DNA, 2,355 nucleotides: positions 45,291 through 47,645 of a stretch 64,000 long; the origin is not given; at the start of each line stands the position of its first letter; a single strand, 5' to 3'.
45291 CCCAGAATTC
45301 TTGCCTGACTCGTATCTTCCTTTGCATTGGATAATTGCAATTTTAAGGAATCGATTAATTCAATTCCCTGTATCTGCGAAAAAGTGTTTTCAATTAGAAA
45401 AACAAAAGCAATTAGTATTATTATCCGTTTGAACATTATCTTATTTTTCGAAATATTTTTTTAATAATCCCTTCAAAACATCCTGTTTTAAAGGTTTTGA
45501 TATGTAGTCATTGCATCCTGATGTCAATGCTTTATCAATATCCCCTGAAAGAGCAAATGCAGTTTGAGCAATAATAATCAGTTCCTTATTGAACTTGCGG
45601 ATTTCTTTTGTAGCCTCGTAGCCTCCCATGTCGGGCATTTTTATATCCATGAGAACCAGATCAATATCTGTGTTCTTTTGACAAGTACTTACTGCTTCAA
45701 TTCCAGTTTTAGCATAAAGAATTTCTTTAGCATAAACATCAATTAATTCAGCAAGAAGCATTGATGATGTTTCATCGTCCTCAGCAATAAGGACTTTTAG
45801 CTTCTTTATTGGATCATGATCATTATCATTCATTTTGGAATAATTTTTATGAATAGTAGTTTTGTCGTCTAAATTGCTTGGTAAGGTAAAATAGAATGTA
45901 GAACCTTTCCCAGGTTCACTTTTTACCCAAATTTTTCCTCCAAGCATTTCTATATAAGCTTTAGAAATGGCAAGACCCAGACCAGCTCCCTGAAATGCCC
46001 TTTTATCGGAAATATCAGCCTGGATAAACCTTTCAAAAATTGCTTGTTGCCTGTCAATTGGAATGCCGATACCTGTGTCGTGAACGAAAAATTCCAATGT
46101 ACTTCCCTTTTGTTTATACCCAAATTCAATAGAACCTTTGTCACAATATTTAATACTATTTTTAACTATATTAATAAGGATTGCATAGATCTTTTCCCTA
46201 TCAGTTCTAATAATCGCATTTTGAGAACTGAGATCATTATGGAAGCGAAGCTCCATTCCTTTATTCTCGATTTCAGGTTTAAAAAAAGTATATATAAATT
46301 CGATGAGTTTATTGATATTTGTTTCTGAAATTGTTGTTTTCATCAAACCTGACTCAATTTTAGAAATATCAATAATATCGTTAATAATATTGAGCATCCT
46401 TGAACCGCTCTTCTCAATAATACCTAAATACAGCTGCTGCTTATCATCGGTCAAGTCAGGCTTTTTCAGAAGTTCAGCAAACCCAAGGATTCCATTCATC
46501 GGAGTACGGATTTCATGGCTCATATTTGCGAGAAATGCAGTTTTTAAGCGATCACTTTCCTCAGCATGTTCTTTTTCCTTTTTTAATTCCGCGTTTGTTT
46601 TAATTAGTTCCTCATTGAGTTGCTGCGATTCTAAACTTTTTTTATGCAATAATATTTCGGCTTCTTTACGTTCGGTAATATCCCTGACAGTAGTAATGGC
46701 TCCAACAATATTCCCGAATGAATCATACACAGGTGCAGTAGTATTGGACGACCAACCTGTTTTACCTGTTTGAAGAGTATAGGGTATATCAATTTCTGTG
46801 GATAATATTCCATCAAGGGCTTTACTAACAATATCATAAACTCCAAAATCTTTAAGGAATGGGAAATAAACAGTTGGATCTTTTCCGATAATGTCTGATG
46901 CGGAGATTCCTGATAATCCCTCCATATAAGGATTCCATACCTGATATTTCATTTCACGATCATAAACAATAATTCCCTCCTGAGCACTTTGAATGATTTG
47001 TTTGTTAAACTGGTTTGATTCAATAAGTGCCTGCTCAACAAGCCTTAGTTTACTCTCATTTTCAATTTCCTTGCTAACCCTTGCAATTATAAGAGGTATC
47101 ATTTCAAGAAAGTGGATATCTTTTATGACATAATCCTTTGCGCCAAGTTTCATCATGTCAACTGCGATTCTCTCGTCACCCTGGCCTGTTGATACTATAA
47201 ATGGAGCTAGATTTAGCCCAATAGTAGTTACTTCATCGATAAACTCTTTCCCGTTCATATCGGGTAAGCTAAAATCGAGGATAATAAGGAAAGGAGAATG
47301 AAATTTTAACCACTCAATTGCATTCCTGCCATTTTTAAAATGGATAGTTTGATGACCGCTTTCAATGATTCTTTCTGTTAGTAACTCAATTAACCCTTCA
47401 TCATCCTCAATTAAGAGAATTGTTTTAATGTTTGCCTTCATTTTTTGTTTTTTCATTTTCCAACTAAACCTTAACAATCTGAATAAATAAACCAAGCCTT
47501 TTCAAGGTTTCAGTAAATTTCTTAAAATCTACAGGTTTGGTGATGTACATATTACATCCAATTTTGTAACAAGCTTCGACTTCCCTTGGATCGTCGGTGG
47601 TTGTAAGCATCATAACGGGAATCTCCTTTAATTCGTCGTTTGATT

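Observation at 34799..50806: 16-kb output-less multi-kinase phosphorelay island (6 sensor kinases plus 2 receiver-only proteins, no effector or HPt domain)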

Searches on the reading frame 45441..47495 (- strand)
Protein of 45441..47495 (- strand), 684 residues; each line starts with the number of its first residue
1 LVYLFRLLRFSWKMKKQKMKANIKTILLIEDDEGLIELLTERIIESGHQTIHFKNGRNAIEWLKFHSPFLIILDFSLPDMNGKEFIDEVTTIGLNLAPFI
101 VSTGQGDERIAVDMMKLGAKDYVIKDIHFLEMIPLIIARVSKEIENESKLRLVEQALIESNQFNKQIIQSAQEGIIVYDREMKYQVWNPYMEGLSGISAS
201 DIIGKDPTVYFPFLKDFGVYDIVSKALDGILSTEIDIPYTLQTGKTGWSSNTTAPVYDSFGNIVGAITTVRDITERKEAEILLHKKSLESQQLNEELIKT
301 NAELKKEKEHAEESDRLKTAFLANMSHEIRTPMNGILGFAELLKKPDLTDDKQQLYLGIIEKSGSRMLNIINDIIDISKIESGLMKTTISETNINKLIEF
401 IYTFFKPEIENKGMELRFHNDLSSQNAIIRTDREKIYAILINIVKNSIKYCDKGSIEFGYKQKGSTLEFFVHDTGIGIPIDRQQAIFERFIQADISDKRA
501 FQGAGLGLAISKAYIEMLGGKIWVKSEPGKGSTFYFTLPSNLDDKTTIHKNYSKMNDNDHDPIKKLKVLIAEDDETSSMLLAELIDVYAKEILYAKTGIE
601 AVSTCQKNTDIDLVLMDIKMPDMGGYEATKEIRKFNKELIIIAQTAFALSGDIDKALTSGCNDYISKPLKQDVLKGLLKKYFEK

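Call 4: search_protein_families(library=pfam, proteins=[window:45441-47495:-], max_evalue=0.01)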
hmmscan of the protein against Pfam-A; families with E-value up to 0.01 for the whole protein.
window:45441-47495:- (684 aa): 6 families
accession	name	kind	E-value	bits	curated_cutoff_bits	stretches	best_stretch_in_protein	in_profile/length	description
PF00072.30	Response_reg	-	2e-40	137.8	30.2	2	568-676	1-108/111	Response regulator receiver domain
PF02518.31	HATPase_c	-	2.6e-25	89.4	26.4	1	432-540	2-109/111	Histidine kinase-, DNA gyrase B-, and HSP90-like ATPase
PF00512.31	HisKA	-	7.7e-23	80.8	26.9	1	318-383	2-66/66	His Kinase A (phospho-acceptor) domain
PF08448.16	PAS_4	-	1.1e-09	38.9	23.1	1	170-278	3-110/110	PAS fold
PF00989.32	PAS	-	2.7e-07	31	22.6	1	165-273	4-113/113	PAS fold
PF13426.13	PAS_9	-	0.00012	22.7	27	1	173-275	2-103/103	PAS domain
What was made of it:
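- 45441..47456 (-): g4: Rec-controlled hybrid kinase, REC-PAS-HisKA-HATPase-REC (671 aa from the ATG at 47456; the open frame extends to a TTG at 47495). It is tier 2 of the triad. Pfam (call 4).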

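Call 10: search_protein_families(library=ncbifam, proteins=[window:45441-47495:-], max_evalue=0.001)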
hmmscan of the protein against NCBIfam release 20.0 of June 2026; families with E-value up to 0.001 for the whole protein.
window:45441-47495:- (684 aa): 156 families (the best 25 are shown)
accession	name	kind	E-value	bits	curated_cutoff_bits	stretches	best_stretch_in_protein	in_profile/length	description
TIGR02956.1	TMAO_torS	equivalog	1.4e-99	334.6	676.5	2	277-682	414-820/967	TMAO reductase system sensor histidine kinase/response regulator TorS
NF041947.1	LuxQ_Vibrio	equivalog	8.8e-93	311.7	1200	1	297-681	451-838/843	quorum-sensing autoinducer 2 sensor kinase/phosphatase LuxQ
NF008302.0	PRK11091.1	equivalog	1.2e-86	291.6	838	3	303-683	268-644/779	aerobic respiration two-component sensor histidine kinase ArcB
NF008318.0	PRK11107.1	equivalog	3.2e-86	290.2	890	2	300-550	275-528/920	two-component sensor histidine kinase BarA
NF038297.2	hybrid_HK_HrmK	equivalog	7.8e-85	285.7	725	2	295-681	212-607/607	hybrid histidine kinase/response regulator HrmK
NF011874.0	PRK15347.1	equivalog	1.2e-74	251.9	852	2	291-541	371-615/921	two component system sensor kinase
NF008099.0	PRK10841.1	equivalog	3.5e-74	250.1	920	2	300-544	452-694/949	two-component system sensor histidine kinase RcsC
NF047874.1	MASE3_PAS_HK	subfamily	2e-68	231.7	560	1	144-555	246-640/655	MASE3 domain-containing sensor histidine kinase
NF045901.1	HisKinLetSLeg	equivalog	5.9e-64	216.5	1650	2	291-538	266-516/906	two-component system sensor histidine kinase LetS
NF046044.1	PnpS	equivalog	8.5e-63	212.7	400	1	314-539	166-390/390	two-component system histidine kinase PnpS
NF008543.0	PRK11466.1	equivalog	6.7e-58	196.3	982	1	226-682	366-798/914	TMAO reductase system sensor histidine kinase/response regulator TorS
NF033092.0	HK_WalK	equivalog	1.2e-54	186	725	1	312-539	366-593/594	cell wall metabolism sensor histidine kinase WalK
NF041832.1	near_NosP_CTERM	subfamily_domain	3.3e-54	184.3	400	1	314-680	3-368/370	NahK/ErcS family hybrid sensor histidine kinase/response regulator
NF047465.1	hybrid_HK_LvrA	exception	7.2e-54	183.1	1200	2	278-674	157-576/819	hybrid histidine kinase/response regulator LvrA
NF041880.1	EPS_EpsF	equivalog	3.8e-52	177.4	900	2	313-539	269-492/492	response regulator EpsF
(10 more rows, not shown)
